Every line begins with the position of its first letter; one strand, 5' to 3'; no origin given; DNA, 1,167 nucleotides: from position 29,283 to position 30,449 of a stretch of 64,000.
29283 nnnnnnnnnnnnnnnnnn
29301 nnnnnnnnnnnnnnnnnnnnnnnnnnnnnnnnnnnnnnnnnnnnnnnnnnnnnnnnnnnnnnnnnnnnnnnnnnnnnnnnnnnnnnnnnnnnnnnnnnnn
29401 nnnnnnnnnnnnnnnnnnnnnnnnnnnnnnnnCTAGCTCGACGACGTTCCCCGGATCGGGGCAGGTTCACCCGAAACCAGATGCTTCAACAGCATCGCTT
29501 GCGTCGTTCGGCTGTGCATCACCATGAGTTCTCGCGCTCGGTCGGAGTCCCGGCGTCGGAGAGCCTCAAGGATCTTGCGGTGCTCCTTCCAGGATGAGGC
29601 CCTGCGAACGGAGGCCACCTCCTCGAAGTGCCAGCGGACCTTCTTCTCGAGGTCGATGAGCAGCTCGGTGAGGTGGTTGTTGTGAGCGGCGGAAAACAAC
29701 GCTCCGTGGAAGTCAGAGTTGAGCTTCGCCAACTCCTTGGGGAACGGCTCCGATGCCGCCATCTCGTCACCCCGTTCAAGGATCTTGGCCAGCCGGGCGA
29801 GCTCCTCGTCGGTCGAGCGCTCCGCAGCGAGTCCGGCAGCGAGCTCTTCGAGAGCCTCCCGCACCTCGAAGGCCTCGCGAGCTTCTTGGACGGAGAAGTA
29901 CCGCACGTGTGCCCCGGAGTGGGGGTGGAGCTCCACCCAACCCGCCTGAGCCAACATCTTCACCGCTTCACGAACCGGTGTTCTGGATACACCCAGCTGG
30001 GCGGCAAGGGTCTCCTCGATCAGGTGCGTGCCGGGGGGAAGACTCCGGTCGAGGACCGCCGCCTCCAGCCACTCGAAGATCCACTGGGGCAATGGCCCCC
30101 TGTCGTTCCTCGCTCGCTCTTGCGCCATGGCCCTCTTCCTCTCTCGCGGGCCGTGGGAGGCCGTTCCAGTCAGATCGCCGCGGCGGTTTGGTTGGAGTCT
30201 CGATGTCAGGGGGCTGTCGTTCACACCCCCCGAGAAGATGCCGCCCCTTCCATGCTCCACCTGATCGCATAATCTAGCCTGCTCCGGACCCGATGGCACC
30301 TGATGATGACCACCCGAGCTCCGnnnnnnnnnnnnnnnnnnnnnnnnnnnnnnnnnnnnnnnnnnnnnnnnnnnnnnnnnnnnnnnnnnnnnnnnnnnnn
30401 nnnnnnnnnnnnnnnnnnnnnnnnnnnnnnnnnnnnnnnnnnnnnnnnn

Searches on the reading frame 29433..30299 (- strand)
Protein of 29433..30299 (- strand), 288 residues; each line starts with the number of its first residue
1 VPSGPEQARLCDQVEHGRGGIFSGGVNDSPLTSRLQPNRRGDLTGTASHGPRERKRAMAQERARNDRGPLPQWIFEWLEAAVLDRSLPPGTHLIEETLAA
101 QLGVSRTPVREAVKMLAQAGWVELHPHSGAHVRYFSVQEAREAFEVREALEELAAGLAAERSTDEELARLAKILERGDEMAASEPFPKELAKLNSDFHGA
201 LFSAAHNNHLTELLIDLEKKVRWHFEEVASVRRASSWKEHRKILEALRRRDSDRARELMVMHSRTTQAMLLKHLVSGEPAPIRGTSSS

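Call 9: search_protein_families(library=pfam, proteins=[window:29433-30299:-])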
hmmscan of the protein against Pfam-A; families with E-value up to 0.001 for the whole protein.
window:29433-30299:- (288 aa): 3 families
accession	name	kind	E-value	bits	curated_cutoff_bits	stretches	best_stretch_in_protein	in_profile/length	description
PF07729.17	FCD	-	7.5e-27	94.7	24.3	1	142-262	1-122/125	FCD domain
PF00392.27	GntR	-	3.9e-16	58.9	27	1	74-132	5-64/64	Bacterial regulatory proteins, gntR family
PF13412.12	HTH_24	-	0.00019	21.4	21.9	0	98-123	23-48/48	Winged helix-turn-helix DNA-binding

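Call 60: search_protein_families(library=ncbifam, proteins=[window:29433-30128:-], max_evalue=1e-10)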
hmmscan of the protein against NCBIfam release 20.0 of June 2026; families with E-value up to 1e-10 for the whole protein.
window:29433-30128:- (231 aa): 7 families
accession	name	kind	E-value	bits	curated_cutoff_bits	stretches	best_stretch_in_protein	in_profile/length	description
TIGR03338.1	phnR_burk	equivalog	2.4e-35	122.1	271.5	1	13-209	12-209/212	phosphonate utilization associated transcriptional regulator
NF003011.0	PRK03837.1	subfamily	3.6e-17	62.8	260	0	88-211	109-231/241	transcriptional regulator NanR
NF007001.0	PRK09464.1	equivalog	3.7e-15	56.2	330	0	87-214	101-233/254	pyruvate dehydrogenase complex transcriptional repressor PdhR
NF007741.0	PRK10421.1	equivalog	6.9e-15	55.1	311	0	87-206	102-226/262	transcriptional regulator LldR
NF008504.0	PRK11414.1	equivalog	2.7e-13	50.1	225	1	30-201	29-203/221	GntR family transcriptional regulator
NF008576.0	PRK11534.1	equivalog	7.8e-13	48.6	218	1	18-209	13-213/225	DNA-binding transcriptional regulator CsiR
NF007442.0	PRK09990.1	equivalog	5.2e-11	42.5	301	0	8-163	6-179/256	transcriptional regulator GlcC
